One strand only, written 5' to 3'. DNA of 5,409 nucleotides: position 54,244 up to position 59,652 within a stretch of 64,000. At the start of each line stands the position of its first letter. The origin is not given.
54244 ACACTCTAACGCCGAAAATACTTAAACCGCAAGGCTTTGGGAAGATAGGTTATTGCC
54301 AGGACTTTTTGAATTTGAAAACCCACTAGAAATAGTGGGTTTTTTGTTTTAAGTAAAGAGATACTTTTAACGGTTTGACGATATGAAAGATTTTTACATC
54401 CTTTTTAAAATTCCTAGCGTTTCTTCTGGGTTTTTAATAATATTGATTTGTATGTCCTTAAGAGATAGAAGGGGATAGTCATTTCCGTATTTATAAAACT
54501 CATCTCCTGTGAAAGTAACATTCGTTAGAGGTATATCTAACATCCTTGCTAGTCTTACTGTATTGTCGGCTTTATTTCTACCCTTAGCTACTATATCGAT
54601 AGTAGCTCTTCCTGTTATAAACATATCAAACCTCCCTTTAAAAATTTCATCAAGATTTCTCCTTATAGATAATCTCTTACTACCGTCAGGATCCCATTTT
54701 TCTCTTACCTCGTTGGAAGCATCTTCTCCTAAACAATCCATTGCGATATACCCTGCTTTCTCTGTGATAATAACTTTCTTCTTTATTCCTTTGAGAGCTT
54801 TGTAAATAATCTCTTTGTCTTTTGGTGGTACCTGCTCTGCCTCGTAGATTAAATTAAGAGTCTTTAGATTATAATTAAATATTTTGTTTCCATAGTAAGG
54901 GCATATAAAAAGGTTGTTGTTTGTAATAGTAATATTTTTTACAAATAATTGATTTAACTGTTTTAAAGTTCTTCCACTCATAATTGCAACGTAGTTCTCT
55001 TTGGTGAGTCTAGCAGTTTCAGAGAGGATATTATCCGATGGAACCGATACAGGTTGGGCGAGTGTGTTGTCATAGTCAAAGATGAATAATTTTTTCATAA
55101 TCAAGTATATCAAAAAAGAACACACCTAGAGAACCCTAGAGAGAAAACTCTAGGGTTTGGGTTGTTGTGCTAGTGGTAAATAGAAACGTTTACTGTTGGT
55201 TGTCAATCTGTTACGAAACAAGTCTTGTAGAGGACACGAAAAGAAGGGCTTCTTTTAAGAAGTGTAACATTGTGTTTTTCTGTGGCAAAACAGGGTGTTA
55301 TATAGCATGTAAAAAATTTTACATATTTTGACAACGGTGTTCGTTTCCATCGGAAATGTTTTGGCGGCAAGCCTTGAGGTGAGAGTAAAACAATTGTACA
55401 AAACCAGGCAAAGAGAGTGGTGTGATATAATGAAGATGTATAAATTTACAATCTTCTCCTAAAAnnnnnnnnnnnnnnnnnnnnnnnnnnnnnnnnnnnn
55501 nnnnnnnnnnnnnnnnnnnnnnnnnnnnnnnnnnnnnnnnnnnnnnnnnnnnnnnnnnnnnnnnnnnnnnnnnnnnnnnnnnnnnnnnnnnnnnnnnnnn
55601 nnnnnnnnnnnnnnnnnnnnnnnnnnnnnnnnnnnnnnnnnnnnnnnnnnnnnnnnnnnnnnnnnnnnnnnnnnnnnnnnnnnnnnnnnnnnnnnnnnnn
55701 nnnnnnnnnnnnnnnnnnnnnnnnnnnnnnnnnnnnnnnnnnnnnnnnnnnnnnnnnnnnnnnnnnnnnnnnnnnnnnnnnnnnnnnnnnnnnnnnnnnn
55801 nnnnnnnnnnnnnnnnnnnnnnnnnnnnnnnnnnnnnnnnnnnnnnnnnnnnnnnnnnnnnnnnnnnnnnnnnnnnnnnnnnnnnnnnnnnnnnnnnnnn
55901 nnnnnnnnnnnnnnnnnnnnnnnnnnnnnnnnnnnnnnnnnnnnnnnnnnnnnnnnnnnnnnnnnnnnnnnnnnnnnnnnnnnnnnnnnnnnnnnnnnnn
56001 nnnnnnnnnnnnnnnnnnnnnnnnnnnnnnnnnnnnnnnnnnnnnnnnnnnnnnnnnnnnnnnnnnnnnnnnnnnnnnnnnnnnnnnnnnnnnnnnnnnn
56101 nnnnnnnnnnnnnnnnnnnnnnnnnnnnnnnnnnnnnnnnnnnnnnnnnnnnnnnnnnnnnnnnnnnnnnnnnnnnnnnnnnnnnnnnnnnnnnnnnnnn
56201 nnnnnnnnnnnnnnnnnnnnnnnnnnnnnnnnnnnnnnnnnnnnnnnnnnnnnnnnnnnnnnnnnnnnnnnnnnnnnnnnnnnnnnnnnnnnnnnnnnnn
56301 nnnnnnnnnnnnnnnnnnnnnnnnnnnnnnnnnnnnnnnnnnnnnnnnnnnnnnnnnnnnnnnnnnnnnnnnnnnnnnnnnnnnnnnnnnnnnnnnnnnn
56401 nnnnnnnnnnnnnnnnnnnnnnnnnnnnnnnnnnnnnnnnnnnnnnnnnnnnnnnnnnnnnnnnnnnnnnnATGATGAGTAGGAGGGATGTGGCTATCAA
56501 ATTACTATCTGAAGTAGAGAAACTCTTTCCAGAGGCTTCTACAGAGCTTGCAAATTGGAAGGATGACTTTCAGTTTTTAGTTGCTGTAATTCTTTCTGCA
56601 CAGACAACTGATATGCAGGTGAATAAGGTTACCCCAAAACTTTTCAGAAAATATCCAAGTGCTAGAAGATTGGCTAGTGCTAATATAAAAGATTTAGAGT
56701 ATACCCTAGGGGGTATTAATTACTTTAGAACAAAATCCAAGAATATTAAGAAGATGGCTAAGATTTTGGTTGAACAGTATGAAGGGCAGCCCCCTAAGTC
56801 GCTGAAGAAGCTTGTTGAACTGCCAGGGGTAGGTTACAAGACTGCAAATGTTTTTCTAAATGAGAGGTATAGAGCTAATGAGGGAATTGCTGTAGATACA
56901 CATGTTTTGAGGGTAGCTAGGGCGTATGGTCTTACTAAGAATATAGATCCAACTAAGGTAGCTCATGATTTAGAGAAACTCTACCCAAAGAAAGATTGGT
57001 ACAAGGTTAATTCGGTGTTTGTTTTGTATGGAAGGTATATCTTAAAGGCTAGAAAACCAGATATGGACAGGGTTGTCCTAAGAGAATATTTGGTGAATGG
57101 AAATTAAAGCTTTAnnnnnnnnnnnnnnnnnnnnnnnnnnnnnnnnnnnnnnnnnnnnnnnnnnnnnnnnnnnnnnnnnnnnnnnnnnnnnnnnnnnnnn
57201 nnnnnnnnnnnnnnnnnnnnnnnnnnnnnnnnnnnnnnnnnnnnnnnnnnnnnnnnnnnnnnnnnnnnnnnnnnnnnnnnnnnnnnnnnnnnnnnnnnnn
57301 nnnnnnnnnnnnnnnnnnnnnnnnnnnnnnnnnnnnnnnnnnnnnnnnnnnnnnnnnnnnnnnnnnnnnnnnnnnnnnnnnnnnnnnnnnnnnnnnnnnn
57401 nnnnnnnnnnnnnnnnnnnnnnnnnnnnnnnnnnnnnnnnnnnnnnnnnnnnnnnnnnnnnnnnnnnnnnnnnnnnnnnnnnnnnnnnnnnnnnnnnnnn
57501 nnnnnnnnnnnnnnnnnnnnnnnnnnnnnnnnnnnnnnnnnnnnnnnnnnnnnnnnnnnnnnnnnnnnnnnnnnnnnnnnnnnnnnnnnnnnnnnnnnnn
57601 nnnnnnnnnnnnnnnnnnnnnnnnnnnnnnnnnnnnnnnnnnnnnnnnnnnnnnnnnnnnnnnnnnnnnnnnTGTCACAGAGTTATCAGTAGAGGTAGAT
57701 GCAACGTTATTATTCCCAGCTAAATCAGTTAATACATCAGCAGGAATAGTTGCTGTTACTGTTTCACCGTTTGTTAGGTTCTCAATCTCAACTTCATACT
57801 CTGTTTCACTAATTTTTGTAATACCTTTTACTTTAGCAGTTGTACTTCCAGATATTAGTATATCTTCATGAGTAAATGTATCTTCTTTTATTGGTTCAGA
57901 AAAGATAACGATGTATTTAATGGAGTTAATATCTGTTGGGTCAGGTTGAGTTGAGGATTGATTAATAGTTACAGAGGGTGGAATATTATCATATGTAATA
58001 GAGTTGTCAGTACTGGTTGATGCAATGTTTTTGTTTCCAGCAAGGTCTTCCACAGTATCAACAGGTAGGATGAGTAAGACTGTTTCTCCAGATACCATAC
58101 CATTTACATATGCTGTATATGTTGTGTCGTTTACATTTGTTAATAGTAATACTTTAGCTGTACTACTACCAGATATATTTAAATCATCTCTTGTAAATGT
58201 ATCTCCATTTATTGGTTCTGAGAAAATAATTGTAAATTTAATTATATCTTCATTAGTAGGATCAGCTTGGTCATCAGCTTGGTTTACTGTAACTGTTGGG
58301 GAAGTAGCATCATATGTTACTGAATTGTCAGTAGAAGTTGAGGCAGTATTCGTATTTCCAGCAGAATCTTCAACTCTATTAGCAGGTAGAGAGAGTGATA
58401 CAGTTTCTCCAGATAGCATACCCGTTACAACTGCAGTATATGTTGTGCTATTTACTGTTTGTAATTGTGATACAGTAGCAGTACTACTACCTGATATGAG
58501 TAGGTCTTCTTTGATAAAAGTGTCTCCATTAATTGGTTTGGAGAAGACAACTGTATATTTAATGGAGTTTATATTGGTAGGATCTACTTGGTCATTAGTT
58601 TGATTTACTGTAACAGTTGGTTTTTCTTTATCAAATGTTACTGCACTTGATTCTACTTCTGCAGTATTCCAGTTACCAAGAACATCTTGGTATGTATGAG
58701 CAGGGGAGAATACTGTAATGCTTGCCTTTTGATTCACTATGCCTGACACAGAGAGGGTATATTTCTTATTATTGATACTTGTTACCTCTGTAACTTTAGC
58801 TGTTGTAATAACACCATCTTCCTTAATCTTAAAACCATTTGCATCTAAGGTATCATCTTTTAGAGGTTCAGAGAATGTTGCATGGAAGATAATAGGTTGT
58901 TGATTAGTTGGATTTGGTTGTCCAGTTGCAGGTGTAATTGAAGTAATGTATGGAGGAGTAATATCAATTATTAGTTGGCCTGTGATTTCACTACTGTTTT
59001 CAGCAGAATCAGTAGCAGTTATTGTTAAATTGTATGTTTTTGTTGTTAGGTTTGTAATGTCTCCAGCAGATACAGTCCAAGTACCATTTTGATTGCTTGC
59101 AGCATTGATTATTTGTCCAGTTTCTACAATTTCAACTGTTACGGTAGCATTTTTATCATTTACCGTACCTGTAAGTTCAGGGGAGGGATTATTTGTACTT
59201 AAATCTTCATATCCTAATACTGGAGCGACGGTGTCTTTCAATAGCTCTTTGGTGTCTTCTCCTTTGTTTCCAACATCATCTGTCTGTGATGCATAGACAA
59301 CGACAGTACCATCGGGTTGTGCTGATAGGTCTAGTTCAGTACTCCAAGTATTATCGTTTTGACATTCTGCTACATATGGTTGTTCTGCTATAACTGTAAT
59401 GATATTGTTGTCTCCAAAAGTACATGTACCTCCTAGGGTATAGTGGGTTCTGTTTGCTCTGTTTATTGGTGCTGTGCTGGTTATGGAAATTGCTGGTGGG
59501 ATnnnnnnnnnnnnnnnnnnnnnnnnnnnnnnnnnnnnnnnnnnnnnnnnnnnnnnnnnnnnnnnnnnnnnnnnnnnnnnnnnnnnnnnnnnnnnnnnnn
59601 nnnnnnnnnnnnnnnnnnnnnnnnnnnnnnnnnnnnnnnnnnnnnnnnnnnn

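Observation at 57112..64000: Tandem paralogous giant surface proteins with DUF285 repeats, a cadherin domain and internally repeated Ig-like modules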

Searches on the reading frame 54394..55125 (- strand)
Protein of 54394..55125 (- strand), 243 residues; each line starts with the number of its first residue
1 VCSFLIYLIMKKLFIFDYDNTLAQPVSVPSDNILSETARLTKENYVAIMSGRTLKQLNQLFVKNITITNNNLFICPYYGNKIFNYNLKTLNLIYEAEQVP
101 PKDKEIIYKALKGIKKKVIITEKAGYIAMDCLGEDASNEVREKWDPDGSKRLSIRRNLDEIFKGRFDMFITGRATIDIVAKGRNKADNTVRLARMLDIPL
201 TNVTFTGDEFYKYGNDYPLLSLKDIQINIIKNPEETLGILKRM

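Call 68: search_protein_families(library=pfam, proteins=[window:54394-55125:-], max_evalue=0.01)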
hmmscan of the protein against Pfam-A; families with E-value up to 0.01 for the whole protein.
window:54394-55125:- (243 aa): 3 families
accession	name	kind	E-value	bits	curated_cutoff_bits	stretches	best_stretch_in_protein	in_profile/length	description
PF08282.18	Hydrolase_3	-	3.6e-11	43.7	20.9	2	151-224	154-223/255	haloacid dehalogenase-like hydrolase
PF03332.19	PMM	-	0.00012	22.4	22.4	1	114-241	88-216/221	Eukaryotic phosphomannomutase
PF02358.22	Trehalose_PPase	-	0.0011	18.5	27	1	15-64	1-58/235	Trehalose-phosphatase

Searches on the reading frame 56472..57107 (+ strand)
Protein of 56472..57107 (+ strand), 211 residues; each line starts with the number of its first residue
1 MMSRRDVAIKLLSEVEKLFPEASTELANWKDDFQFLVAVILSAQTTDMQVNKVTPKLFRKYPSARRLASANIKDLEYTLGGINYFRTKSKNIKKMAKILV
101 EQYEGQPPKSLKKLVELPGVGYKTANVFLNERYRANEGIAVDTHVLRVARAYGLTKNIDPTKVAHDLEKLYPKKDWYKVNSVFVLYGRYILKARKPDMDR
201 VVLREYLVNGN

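Call 68: search_protein_families(library=pfam, proteins=[window:56472-57107:+], max_evalue=0.01)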
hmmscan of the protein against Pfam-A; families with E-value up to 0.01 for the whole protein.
window:56472-57107:+ (211 aa): 3 families
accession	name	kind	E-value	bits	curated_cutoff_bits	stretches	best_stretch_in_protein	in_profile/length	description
PF00730.31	HhH-GPD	-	2.8e-22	79.5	26.2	1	37-173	1-108/108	HhH-GPD superfamily base excision DNA repair protein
PF00633.29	HHH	-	4.4e-05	23.6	24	1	103-129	2-28/30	Helix-hairpin-helix motif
PF22175.2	Ogg-HhH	-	0.0011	19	27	1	30-159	18-149/173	8-oxoguanine DNA glycosylase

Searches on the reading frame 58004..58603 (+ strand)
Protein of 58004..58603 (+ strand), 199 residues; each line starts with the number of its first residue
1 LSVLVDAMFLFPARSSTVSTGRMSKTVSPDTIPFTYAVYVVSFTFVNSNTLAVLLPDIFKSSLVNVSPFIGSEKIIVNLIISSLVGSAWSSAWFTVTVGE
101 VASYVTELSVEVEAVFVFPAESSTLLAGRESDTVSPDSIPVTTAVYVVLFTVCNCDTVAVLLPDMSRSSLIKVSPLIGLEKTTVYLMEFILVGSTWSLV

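Call 68: search_protein_families(library=pfam, proteins=[window:58004-58603:+], max_evalue=0.01)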
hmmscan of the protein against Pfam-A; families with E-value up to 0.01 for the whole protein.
window:58004-58603:+ (199 aa): 0 families

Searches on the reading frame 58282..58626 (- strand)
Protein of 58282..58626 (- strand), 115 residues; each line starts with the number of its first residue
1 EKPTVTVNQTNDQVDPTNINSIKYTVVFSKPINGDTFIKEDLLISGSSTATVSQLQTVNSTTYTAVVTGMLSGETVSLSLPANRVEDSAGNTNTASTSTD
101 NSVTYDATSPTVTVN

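Call 9: search_protein_families(library=pfam, proteins=[window:58282-58626:-], max_evalue=1)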
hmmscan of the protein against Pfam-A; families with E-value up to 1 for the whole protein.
seq(115 aa): 1 family
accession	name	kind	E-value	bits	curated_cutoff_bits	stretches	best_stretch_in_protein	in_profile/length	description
PF19078.6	Big_12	-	1.9e-07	31.6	27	1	2-99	4-97/102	Bacterial Ig-like domain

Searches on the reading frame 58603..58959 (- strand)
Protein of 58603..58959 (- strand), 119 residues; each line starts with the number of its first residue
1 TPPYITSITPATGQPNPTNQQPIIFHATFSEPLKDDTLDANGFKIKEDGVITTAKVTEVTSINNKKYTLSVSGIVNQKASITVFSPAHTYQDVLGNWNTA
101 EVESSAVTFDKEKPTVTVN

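Call 9: search_protein_families(library=pfam, proteins=[window:58603-58959:-], max_evalue=1)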
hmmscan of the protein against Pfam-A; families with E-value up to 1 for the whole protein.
seq(119 aa): 1 family
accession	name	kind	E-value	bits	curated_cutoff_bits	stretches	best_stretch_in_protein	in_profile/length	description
PF13205.12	Big_5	-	0.00082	20.5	23.6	1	1-96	3-93/105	Bacterial Ig-like domain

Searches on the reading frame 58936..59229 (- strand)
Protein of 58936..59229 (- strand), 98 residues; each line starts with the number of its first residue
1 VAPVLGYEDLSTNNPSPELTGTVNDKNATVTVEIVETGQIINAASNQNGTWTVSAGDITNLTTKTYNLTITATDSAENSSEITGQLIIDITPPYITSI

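Call 9: search_protein_families(library=pfam, proteins=[window:58936-59229:-], max_evalue=1)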
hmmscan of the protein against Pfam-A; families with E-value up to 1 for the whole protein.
seq(98 aa): 9 families
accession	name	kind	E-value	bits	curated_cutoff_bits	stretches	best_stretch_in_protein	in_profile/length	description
PF19077.6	Big_13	-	9.5e-11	42.5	27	1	9-89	21-101/102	Bacterial Ig-like domain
PF17936.7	Big_6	-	3.9e-05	24.3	27.6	1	14-83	12-77/83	Bacterial Ig domain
PF13620.12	CarboxypepD_reg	-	0.0034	18.1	32.3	1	20-83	3-68/82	Carboxypeptidase regulatory-like domain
PF00028.23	Cadherin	-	0.014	16.3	28.8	1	49-91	42-93/93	Cadherin domain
PF16238.11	DUF4897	-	0.016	15.5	28.6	1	22-73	72-121/157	Domain of unknown function (DUF4897)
PF13715.12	CarbopepD_reg_2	-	0.021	15.3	32.2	1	19-83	1-63/88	CarboxypepD_reg-like domain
PF16732.10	ComP_DUS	-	0.28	12.5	27.3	1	39-78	44-80/87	Type IV minor pilin ComP, DNA uptake sequence receptor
PF09136.16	Glucodextran_B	-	0.43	11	27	1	10-87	12-80/83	Glucodextranase, domain B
PF05345.18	He_PIG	-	0.64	10.9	24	1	59-83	66-90/96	Putative Ig domain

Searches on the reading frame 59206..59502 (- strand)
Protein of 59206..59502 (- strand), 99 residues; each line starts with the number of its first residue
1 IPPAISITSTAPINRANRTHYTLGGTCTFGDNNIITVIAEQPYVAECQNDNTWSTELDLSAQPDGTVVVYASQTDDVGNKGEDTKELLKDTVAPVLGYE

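Call 9: search_protein_families(library=pfam, proteins=[window:59206-59502:-], max_evalue=1)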
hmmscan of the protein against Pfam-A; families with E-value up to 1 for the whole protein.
seq(99 aa): 4 families
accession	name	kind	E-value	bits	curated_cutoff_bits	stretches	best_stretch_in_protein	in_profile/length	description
PF09136.16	Glucodextran_B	-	0.012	16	27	1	3-85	1-77/83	Glucodextranase, domain B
PF19077.6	Big_13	-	0.015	16.2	27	1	17-84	25-94/102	Bacterial Ig-like domain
PF18044.7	zf-CCCH_4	-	0.13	12.5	24.6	1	19-32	4-16/22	CCCH-type zinc finger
PF18345.7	zf_CCCH_4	-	0.26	11.9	29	1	20-32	3-14/19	Zinc finger domain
